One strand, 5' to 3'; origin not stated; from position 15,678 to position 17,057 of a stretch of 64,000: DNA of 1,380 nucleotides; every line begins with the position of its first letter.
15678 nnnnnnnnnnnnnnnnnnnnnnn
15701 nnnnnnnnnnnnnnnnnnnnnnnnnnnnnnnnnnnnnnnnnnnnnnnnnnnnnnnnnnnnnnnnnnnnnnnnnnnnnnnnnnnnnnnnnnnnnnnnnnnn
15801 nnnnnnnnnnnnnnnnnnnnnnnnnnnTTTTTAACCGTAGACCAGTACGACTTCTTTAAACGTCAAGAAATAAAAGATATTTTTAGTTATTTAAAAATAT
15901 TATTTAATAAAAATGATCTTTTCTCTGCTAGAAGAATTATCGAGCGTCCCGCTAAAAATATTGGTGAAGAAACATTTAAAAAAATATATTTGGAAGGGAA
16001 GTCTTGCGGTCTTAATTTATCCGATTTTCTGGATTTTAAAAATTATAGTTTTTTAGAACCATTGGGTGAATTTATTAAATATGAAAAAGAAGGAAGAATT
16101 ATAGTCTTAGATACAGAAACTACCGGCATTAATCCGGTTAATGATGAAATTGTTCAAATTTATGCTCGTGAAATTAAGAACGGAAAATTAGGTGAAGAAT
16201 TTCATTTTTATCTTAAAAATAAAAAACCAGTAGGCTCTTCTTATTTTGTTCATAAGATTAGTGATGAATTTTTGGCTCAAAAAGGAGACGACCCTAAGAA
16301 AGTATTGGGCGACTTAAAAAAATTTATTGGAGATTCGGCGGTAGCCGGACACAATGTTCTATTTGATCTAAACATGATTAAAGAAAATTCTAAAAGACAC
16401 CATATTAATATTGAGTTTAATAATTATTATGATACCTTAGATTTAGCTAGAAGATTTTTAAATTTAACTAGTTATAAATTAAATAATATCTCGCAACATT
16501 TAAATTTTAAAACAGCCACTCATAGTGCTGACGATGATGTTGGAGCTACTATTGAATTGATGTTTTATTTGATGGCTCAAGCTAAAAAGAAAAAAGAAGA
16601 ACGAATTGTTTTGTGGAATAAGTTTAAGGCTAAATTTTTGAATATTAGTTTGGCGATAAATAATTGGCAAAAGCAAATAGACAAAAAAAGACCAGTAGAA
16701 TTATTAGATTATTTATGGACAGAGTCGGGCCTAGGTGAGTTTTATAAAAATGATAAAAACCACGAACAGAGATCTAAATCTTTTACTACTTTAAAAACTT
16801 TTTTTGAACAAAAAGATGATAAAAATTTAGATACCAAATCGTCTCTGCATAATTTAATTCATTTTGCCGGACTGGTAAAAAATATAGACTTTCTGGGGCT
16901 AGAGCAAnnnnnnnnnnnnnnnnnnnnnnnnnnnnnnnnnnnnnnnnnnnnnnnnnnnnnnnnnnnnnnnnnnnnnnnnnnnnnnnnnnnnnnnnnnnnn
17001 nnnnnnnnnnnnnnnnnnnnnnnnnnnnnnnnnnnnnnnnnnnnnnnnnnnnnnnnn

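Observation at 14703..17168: UvrD/PcrA-type helicase with a DnaQ-like DEDDh exonuclease nested inside the helicase core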

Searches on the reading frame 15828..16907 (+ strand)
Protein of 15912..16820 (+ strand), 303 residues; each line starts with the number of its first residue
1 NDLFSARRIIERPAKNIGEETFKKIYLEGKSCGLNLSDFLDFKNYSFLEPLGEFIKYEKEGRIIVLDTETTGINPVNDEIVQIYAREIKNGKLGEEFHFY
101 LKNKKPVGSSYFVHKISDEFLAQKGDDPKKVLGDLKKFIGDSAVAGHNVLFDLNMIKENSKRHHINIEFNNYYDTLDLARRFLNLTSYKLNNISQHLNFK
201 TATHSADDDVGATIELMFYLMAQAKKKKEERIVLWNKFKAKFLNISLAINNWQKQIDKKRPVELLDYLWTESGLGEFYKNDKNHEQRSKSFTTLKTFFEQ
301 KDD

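Call 24: search_protein_representatives(protein=window:15912-16820:+)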
Query: 303 residues. Proteins with E-value up to 0.001 (for the whole library): 10502; up to 1e-10: 1404; up to 1e-30: 95. The best 150 are listed.
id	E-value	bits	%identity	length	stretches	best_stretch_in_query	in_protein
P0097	6.9e-90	318.0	50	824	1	2-303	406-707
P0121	1.5e-65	238.0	40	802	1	3-300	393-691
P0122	5.5e-54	200.1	38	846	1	4-303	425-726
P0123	1.6e-51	192.1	37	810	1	2-283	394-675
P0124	4.1e-51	190.7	59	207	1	150-298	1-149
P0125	6.6e-51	190.0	35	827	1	2-297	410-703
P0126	2.0e-50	188.5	36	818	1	5-303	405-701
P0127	1.2e-48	182.7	35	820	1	1-302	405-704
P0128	1.4e-48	182.4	35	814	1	2-283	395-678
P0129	1.5e-48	182.3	35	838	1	4-287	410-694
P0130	2.1e-48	181.8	36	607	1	5-300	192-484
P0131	1.3e-47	179.2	33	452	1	5-286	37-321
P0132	3.1e-47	178.0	36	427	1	4-303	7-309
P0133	1.3e-45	172.6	36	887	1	2-289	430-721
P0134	7.0e-45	170.3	35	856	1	6-300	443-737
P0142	6.3e-41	157.3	38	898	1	1-281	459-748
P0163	1.7e-36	142.7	38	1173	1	2-254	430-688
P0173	3.4e-35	138.4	39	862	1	1-259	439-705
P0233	4.4e-28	115.1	39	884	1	30-242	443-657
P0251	2.4e-26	109.4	39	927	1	42-224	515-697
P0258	2.2e-25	106.3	37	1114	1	23-245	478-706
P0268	1.1e-24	103.9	36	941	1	31-234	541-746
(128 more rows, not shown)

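Call 25: list_cluster_members(proteins=[P0121, P0122, P0133, P0142, P0163, P0173, P0233, P0251, P0258, P0268])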
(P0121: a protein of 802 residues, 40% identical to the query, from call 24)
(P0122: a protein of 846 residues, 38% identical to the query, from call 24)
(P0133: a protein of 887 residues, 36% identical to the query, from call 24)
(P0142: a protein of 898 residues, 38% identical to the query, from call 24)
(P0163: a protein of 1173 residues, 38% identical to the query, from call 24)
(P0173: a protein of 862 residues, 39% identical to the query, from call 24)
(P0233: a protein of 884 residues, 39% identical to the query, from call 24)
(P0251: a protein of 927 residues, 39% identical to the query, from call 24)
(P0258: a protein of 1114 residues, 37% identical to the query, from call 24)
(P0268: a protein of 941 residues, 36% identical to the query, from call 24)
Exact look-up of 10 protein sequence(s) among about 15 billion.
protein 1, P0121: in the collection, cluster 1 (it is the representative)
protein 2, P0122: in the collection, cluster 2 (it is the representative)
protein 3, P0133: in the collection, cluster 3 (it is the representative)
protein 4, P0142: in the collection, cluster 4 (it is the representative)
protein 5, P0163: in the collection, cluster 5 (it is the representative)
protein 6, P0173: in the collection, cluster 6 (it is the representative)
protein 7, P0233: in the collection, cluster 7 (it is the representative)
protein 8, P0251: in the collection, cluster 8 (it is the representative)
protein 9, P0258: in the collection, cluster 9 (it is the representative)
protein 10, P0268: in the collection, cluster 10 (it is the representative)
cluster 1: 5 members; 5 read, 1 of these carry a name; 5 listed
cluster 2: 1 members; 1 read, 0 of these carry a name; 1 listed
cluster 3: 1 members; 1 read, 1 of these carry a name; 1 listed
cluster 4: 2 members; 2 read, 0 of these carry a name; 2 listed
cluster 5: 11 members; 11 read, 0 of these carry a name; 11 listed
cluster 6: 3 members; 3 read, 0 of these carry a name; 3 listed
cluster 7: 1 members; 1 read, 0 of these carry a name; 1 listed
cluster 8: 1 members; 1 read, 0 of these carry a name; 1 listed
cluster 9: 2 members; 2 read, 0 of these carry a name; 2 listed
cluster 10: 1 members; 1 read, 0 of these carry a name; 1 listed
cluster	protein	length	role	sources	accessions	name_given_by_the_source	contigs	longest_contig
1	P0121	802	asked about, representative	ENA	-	-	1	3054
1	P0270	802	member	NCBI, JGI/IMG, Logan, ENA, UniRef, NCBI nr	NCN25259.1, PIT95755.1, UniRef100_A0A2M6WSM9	hypothetical protein COT94_04175 [Candidatus Falkowbacteria bacterium ... | DNA 3'-5' helicase n=1 Tax=Candidatus Falkowbacteria bacterium ... | UvrD-helicase domain-containing protein [Candidatus Falkowbacteria bacterium]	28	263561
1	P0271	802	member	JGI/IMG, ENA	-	-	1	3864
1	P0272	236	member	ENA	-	-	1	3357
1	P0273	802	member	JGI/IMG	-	-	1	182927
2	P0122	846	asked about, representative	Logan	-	-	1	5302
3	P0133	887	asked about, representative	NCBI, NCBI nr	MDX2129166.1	MAG: 3'-5' exonuclease [Chloroherpetonaceae bacterium] | 3'-5' exonuclease [Chloroherpetonaceae bacterium]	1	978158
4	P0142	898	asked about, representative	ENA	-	-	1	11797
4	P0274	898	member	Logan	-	-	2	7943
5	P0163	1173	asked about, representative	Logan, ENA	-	-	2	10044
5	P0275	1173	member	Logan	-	-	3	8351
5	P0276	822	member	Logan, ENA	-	-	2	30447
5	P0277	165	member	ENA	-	-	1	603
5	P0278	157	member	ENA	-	-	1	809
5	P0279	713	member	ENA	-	-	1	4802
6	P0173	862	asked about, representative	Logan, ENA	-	-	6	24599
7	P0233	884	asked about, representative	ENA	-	-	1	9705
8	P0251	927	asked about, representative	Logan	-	-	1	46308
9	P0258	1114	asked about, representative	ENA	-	-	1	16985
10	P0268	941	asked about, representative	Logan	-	-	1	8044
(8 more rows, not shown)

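Call 34: find_homologous_proteins(query=P0133, max_evalue=1e-30)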
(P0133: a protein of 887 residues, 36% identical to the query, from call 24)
Query P0133 (887 aa): 3426 proteins with E <= 1e-30 among 8000 candidates; the best 120 are listed.
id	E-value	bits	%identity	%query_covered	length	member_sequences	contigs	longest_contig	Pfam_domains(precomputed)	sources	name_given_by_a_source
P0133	0.0e+0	1985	100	100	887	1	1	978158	PF13538.13,PF00929.32,PF00270.36,PF01612.27,PF01443.25,PF13361.13,PF13245.13,PF00580.28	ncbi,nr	ncbi:MAG: 3'-5' exonuclease [Chloroherpetonaceae bacterium]|nr:3'-5' exonuclease [Chloroherpetonacea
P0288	1.0e-173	598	38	99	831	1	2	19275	PF13538.13,PF00929.32,PF13604.13,PF13361.13,PF13245.13,PF00580.28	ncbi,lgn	-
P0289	7.0e-171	588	37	97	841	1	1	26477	PF13538.13,PF00929.32,PF13604.13,PF13361.13,PF13245.13,PF13482.13,PF00580.28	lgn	-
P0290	8.8e-167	575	37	98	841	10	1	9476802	PF13538.13,PF00929.32,PF13604.13,PF13361.13,PF13245.13,PF00580.28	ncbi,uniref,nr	ncbi:3'-5' exonuclease [Paludibaculum fermentans]|uniref:DNA 3'-5' helicase n=1 Tax=Paludibaculum fe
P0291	1.2e-165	571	36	99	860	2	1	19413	PF13538.13,PF00929.32,PF13604.13,PF13361.13,PF13245.13,PF00580.28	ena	-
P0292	2.7e-165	570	35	99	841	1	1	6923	PF13538.13,PF00929.32,PF01443.25,PF13604.13,PF13361.13,PF13245.13,PF13401.13,PF00580.28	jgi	jgi:DNA helicase II / ATP-dependent DNA helicase PcrA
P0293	3.8e-165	569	36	98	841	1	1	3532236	PF13538.13,PF00929.32,PF13604.13,PF13361.13,PF13245.13,PF00580.28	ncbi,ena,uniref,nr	ncbi:3'-5' exonuclease [uncultured Paludibaculum sp.]|uniref:3'-5' exonuclease n=1 Tax=uncultured Pa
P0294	4.1e-164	566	37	100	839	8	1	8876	PF13538.13,PF00929.32,PF13361.13,PF13245.13,PF00580.28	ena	-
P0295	5.5e-164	566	36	99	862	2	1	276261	PF13538.13,PF00929.32,PF13604.13,PF13361.13,PF13245.13,PF00580.28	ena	-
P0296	1.4e-163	564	36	96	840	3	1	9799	PF13538.13,PF00929.32,PF13604.13,PF13361.13,PF13245.13,PF13482.13,PF00580.28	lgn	-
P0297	2.1e-163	564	36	99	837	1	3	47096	PF13538.13,PF00929.32,PF01443.25,PF13361.13,PF13245.13,PF00580.28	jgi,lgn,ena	-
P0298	2.7e-163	563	36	96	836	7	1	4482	PF13538.13,PF00929.32,PF13604.13,PF13361.13,PF13245.13,PF00580.28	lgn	-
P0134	4.7e-163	562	37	99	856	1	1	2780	PF13538.13,PF00929.32,PF01443.25,PF13604.13,PF13361.13,PF13245.13,PF00580.28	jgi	jgi:DNA helicase II / ATP-dependent DNA helicase PcrA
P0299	9.1e-163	562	36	99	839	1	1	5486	PF13538.13,PF00929.32,PF13604.13,PF13361.13,PF13245.13,PF00580.28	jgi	jgi:DNA helicase-2/ATP-dependent DNA helicase PcrA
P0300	2.3e-161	557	36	99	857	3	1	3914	PF13538.13,PF00929.32,PF13604.13,PF13361.13,PF13245.13,PF00580.28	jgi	jgi:DNA helicase-2/ATP-dependent DNA helicase PcrA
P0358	2.9e-148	514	34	99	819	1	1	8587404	PF13538.13,PF00929.32,PF13361.13,PF13245.13,PF00580.28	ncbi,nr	ncbi:UvrD-helicase domain-containing protein [Nostoc sp. UHCC 0702]|nr:UvrD-helicase domain-containi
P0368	4.0e-147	510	35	99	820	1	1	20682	PF13538.13,PF13087.13,PF00929.32,PF01443.25,PF13361.13,PF13245.13,PF00580.28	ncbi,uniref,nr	ncbi:UvrD-helicase domain-containing protein [Sphaerospermopsis aphanizomenoides BCCUSP55]|uniref:3'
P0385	2.4e-146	507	34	99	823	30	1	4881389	PF13538.13,PF13087.13,PF00929.32,PF01443.25,PF13361.13,PF13245.13,PF00580.28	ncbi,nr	ncbi:MAG: UvrD-helicase domain-containing protein [Dolichospermum sp. WA123]|nr:UvrD-helicase domain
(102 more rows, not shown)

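Call 42: find_encoding_contigs(protein=P0290, flank=6000, max_places=1)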
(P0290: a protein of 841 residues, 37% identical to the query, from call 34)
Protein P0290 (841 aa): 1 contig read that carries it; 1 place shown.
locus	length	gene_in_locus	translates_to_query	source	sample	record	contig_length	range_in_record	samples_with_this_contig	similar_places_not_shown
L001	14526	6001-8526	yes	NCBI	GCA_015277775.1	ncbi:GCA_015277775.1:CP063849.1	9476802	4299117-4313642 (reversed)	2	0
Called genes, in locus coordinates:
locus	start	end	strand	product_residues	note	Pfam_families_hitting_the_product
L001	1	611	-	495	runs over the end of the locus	PF00450:Peptidase_S10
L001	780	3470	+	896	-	PF12704:MacB_PCD, PF02687:FtsX, PF12704:MacB_PCD, PF02687:FtsX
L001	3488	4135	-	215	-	-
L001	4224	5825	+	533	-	PF01293:PEPCK_ATP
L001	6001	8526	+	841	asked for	PF00580:UvrD-helicase, PF13245:AAA_19, PF13604:AAA_30 (weak), PF13361:UvrD_C, PF00929:RNase_T, PF13538:UvrD_C_2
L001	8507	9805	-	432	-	PF00324:AA_permease, PF13520:AA_permease_2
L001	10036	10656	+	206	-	PF00583:Acetyltransf_1 (weak)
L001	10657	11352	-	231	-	PF01135:PCMT, PF00398:RrnaAD (weak)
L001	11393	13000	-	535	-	PF14686:fn3_3 (faint), PF13620:CarboxypepD_reg (weak), PF13715:CarbopepD_reg_2 (faint), PF17210:SdrD_B (faint), PF22904:NOMO1-like_2nd (faint), PF17802:SpaA (faint), PF07495:Y_Y_Y (faint)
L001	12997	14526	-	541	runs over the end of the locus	PF00775:Dioxygenase_C (faint), PF02369:Big_1 (faint), PF13620:CarboxypepD_reg, PF13715:CarbopepD_reg_2 (faint), PF17210:SdrD_B (faint), PF17802:SpaA (faint), PF22904:NOMO1-like_2nd (faint), PF13620:CarboxypepD_reg (weak), +3 more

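Call 43: find_encoding_contigs(protein=P0358, flank=6000, max_places=1)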
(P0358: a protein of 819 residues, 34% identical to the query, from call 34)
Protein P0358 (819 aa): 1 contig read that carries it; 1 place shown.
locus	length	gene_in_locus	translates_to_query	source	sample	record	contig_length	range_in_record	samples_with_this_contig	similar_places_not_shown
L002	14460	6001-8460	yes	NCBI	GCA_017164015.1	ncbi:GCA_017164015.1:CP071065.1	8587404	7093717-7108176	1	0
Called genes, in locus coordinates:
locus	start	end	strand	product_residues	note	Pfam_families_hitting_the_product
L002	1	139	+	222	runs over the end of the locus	PF01625:PMSR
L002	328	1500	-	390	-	PF00069:Pkinase, PF07714:PK_Tyr_Ser-Thr, PF01636:APH (faint), PF03109:ABC1 (weak)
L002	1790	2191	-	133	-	-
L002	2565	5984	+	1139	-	PF00078:RVT_1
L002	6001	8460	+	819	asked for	PF00580:UvrD-helicase, PF13245:AAA_19, PF13361:UvrD_C, PF00929:RNase_T, PF13538:UvrD_C_2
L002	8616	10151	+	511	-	PF00070:Pyr_redox (faint), PF00890:FAD_binding_2 (weak), PF01266:DAO, PF01593:Amino_oxidase, PF01946:Thi4 (weak), PF03486:HI0933_like (faint), PF07992:Pyr_redox_2 (weak), PF13450:NAD_binding_8, +1 more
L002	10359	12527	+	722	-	PF01751:Toprim, PF01131:Topoisom_bac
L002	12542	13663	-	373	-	-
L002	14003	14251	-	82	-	-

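Call 44: find_encoding_contigs(protein=P0133, flank=6000, max_places=1)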
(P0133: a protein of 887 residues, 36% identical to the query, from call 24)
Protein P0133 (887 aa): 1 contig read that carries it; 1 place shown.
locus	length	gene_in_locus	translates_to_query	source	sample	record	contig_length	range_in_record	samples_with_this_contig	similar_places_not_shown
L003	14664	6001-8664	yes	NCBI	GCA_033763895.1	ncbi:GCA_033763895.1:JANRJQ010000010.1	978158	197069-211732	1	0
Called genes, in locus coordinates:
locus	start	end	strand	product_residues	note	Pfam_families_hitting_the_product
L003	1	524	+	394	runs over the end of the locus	-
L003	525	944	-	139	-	PF00583:Acetyltransf_1, PF13302:Acetyltransf_3 (weak), PF13673:Acetyltransf_10 (weak), PF13508:Acetyltransf_7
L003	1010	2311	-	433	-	PF00275:EPSP_synthase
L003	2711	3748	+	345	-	PF04542:Sigma70_r2, PF04545:Sigma70_r4, PF08281:Sigma70_r4_2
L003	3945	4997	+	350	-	PF13490:zf-HC2 (weak)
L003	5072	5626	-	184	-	PF13183:Fer4_8 (faint), PF12797:Fer4_2 (faint), PF14697:Fer4_21 (faint), PF25160:LdpA_Fe-S-bd (faint), PF13237:Fer4_10, PF12838:Fer4_7, PF13187:Fer4_9 (weak), PF00037:Fer4, +2 more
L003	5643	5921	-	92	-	-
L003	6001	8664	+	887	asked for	PF00270:DEAD (faint), PF00580:UvrD-helicase, PF01443:Viral_helicase1 (faint), PF13245:AAA_19, PF13361:UvrD_C, PF01612:DNA_pol_A_exo1 (weak), PF00929:RNase_T, PF13538:UvrD_C_2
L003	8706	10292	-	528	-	PF12072:RNase_Y_N, PF00013:KH_1 (weak), PF01966:HD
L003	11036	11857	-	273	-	-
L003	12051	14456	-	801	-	PF01588:tRNA_bind, PF03483:B3_4, PF03484:B5, PF17759:tRNA_synthFbeta, PF03147:FDX-ACB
